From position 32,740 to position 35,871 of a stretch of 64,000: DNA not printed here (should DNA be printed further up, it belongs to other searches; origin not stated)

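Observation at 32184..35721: Orphan two-gene operon: ankyrin-repeat protein plus 943-aa protein of no recognisable family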

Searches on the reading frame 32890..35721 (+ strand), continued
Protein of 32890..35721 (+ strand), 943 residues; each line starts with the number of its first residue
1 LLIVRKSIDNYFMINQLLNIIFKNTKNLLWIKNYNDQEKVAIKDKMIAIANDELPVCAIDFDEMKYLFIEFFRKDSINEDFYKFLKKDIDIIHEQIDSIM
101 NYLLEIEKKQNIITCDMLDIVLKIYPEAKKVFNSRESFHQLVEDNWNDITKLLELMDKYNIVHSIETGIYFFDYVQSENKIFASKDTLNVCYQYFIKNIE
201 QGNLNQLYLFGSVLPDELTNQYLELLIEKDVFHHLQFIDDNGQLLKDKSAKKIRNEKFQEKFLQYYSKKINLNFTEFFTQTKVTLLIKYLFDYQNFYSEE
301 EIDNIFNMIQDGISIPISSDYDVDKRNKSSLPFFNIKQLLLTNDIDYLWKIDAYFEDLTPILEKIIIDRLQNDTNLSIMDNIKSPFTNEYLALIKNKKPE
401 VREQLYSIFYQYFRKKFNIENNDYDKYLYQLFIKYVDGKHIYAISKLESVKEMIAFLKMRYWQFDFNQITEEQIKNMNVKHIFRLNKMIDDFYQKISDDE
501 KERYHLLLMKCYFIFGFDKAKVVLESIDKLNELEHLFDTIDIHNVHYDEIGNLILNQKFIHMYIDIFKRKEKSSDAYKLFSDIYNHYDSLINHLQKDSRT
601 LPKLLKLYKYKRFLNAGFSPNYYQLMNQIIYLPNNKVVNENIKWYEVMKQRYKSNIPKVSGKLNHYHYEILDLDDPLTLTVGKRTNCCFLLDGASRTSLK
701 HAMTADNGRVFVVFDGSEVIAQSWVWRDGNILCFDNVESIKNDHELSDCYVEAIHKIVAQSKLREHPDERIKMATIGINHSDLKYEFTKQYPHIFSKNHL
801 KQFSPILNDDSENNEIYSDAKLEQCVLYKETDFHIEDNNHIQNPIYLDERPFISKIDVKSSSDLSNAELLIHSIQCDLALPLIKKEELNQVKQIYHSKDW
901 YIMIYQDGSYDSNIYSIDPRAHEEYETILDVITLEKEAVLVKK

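Call 40: find_encoding_contigs(protein=P0007, flank=8000, max_places=2)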
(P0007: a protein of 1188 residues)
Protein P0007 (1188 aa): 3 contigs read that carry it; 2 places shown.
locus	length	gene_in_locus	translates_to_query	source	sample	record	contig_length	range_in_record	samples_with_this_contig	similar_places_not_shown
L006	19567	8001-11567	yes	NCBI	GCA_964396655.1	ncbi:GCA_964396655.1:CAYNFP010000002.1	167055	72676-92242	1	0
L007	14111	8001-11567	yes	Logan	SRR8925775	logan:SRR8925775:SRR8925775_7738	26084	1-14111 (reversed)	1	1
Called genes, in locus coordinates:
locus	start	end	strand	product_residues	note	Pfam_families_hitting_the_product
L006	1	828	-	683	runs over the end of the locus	PF13847:Methyltransf_31, PF08241:Methyltransf_11, PF08242:Methyltransf_12, PF13649:Methyltransf_25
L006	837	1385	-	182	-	PF18907:DUF5662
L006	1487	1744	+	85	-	PF03083:MtN3_slv, PF04193:PQ-loop (weak)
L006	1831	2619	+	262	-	-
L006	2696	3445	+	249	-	PF02735:Ku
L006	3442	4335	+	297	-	PF01068:DNA_ligase_A_M, PF09414:RNA_ligase (weak), PF04679:DNA_ligase_A_C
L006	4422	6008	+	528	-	PF02687:FtsX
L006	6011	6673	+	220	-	PF02463:SMC_N (faint), PF00005:ABC_tran, PF13304:AAA_21 (faint)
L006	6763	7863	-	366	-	PF13793:Pribosyltran_N, PF00156:Pribosyltran, PF14572:Pribosyl_synth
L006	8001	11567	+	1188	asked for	-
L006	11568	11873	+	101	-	-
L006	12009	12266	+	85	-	-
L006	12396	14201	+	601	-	PF00009:GTP_EFTU, PF01926:MMR_HSR1 (weak), PF03144:GTP_EFTU_D2 (weak), PF00679:EFG_C, PF21018:BipA_C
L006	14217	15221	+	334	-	PF03706:LPG_synthase_TM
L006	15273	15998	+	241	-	PF23023:Anti-Pycsar_Apyc1, PF00753:Lactamase_B (weak), PF12706:Lactamase_B_2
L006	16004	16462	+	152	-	-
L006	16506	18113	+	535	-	PF00133:tRNA-synt_1, PF01406:tRNA-synt_1e (weak), PF09334:tRNA-synt_1g, PF00133:tRNA-synt_1, PF01406:tRNA-synt_1e, PF08264:Anticodon_1 (faint), PF19303:Anticodon_3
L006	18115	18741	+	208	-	PF05401:NodS (weak), PF08003:Methyltransf_9 (weak), PF02353:CMAS (weak), PF13489:Methyltransf_23 (weak), PF13847:Methyltransf_31, PF08241:Methyltransf_11, PF08242:Methyltransf_12, PF13649:Methyltransf_25, +2 more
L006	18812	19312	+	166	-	-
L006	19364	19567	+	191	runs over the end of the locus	-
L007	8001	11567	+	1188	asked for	-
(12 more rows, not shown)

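Call 42: find_encoding_contigs(protein=P0067, flank=8000, max_places=1)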
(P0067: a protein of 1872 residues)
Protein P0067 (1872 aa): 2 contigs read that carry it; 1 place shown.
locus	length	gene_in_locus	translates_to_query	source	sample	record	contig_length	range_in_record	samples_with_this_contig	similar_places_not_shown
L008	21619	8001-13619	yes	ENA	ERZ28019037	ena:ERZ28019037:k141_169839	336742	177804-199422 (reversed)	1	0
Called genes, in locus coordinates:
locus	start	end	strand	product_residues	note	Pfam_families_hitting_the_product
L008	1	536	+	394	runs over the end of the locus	PF01926:MMR_HSR1, PF02421:FeoB_N (weak), PF03193:RsgA_GTPase (faint), PF00350:Dynamin_N (faint), PF00009:GTP_EFTU, PF18128:HydF_dimer, PF18133:HydF_tetramer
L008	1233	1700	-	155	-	PF01668:SmpB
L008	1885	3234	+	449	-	-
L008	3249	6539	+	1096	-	PF25390:WD40_RLD, PF13540:RCC1_2, PF25390:WD40_RLD, PF13540:RCC1_2 (weak), PF25390:WD40_RLD, PF25390:WD40_RLD, PF25390:WD40_RLD, PF13540:RCC1_2, +6 more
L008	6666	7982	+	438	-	-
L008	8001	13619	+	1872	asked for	-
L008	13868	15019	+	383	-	PF00171:Aldedh (faint)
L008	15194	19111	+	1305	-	-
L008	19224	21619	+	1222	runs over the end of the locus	-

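Call 43: find_encoding_contigs(protein=P0167, flank=8000, max_places=2)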
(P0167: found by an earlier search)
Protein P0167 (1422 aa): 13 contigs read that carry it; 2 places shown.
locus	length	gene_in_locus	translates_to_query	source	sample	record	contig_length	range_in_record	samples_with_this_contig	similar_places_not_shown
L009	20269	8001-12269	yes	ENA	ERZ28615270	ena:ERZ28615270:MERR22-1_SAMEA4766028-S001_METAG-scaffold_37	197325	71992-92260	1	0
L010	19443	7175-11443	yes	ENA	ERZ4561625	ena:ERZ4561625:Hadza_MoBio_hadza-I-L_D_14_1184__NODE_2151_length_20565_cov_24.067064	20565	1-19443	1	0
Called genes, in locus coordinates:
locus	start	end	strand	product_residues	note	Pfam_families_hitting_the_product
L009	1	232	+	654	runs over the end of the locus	-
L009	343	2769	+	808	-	PF12810:ALK_LTK_GRD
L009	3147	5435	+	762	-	PF13491:FtsK_4TM (faint), PF17854:FtsK_alpha, PF01580:FtsK_SpoIIIE, PF09397:FtsK_gamma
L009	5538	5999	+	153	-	-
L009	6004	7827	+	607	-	-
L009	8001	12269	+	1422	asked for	-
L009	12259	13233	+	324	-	-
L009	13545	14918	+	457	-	PF14270:DUF4358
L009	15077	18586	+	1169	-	-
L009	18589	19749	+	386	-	-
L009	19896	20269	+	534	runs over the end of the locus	-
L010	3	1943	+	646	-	?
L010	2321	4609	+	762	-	PF13491:FtsK_4TM (faint), PF17854:FtsK_alpha, PF01580:FtsK_SpoIIIE, PF09397:FtsK_gamma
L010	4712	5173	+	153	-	-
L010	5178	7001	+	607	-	-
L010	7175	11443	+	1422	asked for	-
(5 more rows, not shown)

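Call 50: predict_structure(alignment_id=A2)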
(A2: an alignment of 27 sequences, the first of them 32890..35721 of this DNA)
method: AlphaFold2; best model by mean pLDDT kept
length: 943 residues; sequences in the alignment: 27
mean_pLDDT: 77.5   pTM: 0.58
mean pLDDT of the five models: 77.5, 76.1, 75.2, 74.5, 73.4
residues with pLDDT >= 90: 266; 70-90: 433; 50-70: 143; < 50: 101
segments of 3 or more residues with pLDDT < 50: 1-31, 106-111, 234-252, 312-330, 798-803, 805-814, 938-943
pLDDT, mean of each block of 10 residues (from residue 1): 38 40 33 70 82 78 72 56 62 55 49 64 66 65 69 77 65 57 64 78 77 80 82 48 37 70 82 77 82 83 78 41 41 79 84 72 83 74 89 86 92 92 91 86 89 89 79 91 88 67 84 95 88 87 89 91 92 87 90 81 88 84 88 82 90 95 94 94 86 87 93 91 92 87 82 96 93 86 65 62 44 53 84 83 89 88 80 93 87 93 90 93 93 62 38
secondary structure, 60 per line:
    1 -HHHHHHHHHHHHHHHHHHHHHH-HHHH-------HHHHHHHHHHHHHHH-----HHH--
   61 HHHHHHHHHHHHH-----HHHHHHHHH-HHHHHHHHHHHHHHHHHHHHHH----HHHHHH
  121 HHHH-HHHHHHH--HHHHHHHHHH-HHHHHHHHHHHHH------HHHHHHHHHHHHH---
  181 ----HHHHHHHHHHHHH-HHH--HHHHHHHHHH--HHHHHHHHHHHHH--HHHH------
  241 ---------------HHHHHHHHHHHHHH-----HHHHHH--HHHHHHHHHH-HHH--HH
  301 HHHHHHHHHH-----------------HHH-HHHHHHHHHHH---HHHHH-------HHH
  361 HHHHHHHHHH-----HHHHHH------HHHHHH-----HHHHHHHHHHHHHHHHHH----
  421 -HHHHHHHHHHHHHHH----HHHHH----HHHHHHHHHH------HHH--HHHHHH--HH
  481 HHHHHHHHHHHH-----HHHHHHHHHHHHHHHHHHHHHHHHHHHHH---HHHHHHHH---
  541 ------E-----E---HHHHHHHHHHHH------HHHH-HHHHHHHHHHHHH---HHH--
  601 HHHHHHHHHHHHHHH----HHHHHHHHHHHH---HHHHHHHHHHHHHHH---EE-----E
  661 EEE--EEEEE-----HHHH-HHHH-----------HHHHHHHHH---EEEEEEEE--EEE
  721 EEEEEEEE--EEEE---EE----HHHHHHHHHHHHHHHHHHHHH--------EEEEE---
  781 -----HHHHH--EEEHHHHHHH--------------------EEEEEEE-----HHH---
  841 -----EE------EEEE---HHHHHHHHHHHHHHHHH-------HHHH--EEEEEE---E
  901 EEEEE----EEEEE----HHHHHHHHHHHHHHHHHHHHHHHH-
elements in order (helices of 4 or more, strands of 3 or more residues): H2-23 H25-28 H36-50 H61-73 H79-87 H89-110 H115-124 H126-132 H135-144 H146-158 H165-177 H185-197 H204-213 H216-228 H231-234 H256-269 H275-280 H283-292 H299-310 H332-342 H346-350 H358-370 H376-381 H388-393 H399-416 H422-436 H441-445 H450-459 H471-476 H479-492 H498-526 H530-537 H557-568 H575-578 H580-592 H601-615 H620-631 H635-649 E660-663 E666-670 H676-679 H681-684 H696-704 E708-715 E718-728 E731-734 H744-764 E773-777 H786-790 E793-795 H796-802 E823-829 E854-857 H861-877 H885-888 E891-896 E900-905 E910-914 H919-942
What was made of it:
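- Fold: AF2 pLDDT about 90 over the core (call 50). The architecture is a long all-alpha region plus a GNAT domain (call 50).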

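Call 54: search_protein_families(library=pfam, proteins=[L006:11568-11873:+, L006:12009-12266:+, L009:12259-13233:+, L009:6004-7827:+, L008:6666-7982:+, P0153, P0154], max_evalue=0.01)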
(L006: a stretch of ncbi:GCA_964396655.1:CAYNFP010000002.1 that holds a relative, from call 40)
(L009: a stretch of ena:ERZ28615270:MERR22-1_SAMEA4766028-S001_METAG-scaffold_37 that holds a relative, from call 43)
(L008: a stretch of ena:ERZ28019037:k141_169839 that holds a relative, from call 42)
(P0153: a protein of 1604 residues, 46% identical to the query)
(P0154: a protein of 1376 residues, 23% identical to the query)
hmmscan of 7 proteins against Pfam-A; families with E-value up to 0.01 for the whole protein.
L006:11568-11873:+ (101 aa): 0 families

L006:12009-12266:+ (85 aa): 0 families

L009:12259-13233:+ (324 aa): 1 family
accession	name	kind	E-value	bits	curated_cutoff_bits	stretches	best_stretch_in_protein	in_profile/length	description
PF00171.27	Aldedh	-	8.8e-05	21.7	23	1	248-297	376-425/461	Aldehyde dehydrogenase family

L009:6004-7827:+ (607 aa): 0 families

L008:6666-7982:+ (438 aa): 0 families

P0153 (1604 aa): 0 families

P0154 (1376 aa): 0 families

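Call 62: find_encoding_contigs(protein=P0166, flank=6000, max_places=1)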
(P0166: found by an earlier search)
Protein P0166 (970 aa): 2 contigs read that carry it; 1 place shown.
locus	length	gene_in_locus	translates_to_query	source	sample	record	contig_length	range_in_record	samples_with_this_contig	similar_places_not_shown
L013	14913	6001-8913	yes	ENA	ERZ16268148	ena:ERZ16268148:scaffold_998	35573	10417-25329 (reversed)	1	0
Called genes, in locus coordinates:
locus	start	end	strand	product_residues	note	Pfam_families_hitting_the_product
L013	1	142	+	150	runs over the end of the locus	-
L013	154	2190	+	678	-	PF00990:GGDEF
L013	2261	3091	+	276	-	PF03631:Virul_fac_BrkB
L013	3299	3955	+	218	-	-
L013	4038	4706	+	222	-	-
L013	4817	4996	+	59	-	PF00584:SecE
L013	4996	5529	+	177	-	PF02357:NusG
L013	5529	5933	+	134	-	-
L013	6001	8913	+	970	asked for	-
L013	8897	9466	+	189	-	-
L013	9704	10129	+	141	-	PF03946:Ribosomal_L11_N, PF00298:Ribosomal_L11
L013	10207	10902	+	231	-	PF00687:Ribosomal_L1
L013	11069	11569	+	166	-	PF00466:Ribosomal_L10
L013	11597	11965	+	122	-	PF16320:Ribosomal_L12_N, PF00542:Ribosomal_L12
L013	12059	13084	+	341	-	-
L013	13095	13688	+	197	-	PF05175:MTS, PF06325:PrmA (weak), PF13847:Methyltransf_31 (weak), PF13649:Methyltransf_25 (weak)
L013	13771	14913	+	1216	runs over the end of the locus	PF04563:RNA_pol_Rpb2_1, PF04561:RNA_pol_Rpb2_2, PF04565:RNA_pol_Rpb2_3, PF10385:RNA_pol_Rpb2_45, PF00562:RNA_pol_Rpb2_6, PF04560:RNA_pol_Rpb2_7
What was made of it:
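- Relatives are inserted between nusG and rplK (L013) and between prs and typA (L006) (calls 40, 62).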

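Call 63: find_encoding_contigs(protein=P0010, flank=6000, max_places=1)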
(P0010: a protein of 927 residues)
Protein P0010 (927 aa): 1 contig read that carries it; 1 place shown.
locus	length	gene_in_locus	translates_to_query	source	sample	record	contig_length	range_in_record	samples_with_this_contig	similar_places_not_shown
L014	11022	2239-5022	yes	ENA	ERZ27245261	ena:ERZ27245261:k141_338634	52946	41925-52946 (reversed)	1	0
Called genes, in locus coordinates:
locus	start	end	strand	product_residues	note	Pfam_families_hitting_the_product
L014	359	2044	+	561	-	PF00753:Lactamase_B, PF23023:Anti-Pycsar_Apyc1 (weak), PF12706:Lactamase_B_2, PF22505:RNase_J_b_CASP, PF07521:RMMBL, PF17770:RNase_J_C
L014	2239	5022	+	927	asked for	-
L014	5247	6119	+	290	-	PF04383:KilA-N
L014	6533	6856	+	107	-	-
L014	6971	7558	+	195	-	-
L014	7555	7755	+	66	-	-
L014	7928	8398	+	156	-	PF08843:AbiEii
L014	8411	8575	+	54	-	PF18144:SMODS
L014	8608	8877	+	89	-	PF18186:SLATT_4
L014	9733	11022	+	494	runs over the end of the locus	-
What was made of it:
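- On Known anti-phage defence systems (PADLOC-DB v2): One locus (L014) has AbiEii/SMODS/SLATT fragments nearby (call 63).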

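Call 75: find_related_loci(query=A2, collection=viral_contigs, flank=8000)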
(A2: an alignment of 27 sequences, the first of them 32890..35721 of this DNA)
Query A2 (943 aa) in viral_contigs; peptide patterns used: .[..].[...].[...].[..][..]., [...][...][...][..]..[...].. (x = any residue, [..] = any of these).
4 stretches matched a pattern; 1 encode a relative of the query (tblastn E <= 1e-3); 1 distinct loci.
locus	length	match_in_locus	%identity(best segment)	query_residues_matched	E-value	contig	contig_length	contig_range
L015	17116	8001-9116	32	426-797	3e-50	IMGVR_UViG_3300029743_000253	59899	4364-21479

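Call 76: find_related_loci(query=A2, collection=metagenome_contigs, flank=6000)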
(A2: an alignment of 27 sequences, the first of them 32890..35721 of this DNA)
Query A2 (943 aa) in metagenome_contigs; peptide patterns used: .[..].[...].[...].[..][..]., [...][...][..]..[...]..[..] (x = any residue, [..] = any of these).
308 stretches matched a pattern; 164 encode a relative of the query (tblastn E <= 1e-3); the best 80 are kept; 80 distinct loci.
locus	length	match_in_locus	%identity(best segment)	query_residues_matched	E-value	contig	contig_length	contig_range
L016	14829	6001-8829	76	1-943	0e+0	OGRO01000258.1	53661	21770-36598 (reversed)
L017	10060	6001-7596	32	394-924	2e-61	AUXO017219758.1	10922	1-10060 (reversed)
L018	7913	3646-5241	32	394-924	2e-61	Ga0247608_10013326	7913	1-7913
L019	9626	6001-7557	30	426-928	2e-57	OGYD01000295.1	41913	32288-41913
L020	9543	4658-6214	30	426-928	3e-57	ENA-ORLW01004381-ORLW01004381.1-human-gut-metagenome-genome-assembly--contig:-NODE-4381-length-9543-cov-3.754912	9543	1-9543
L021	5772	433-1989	30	426-928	2e-57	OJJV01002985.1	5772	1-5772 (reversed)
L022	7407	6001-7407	32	394-862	1e-55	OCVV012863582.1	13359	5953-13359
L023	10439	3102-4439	31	468-932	6e-55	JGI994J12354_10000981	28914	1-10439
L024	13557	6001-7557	30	426-928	2e-57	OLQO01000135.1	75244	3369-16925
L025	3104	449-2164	30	379-929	6e-53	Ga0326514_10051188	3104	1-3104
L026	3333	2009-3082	34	431-797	9e-53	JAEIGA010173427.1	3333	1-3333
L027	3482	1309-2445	32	418-797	1e-51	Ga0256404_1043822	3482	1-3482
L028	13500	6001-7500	30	431-927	1e-51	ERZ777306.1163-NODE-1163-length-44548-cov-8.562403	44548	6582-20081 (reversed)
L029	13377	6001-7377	30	469-930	3e-48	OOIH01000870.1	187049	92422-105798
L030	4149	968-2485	30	431-924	7e-46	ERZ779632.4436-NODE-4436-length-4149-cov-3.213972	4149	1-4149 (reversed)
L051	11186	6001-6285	53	645-738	1e-26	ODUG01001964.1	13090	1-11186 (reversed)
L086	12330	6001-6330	38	615-738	2e-24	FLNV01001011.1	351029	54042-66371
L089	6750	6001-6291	47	643-738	5e-24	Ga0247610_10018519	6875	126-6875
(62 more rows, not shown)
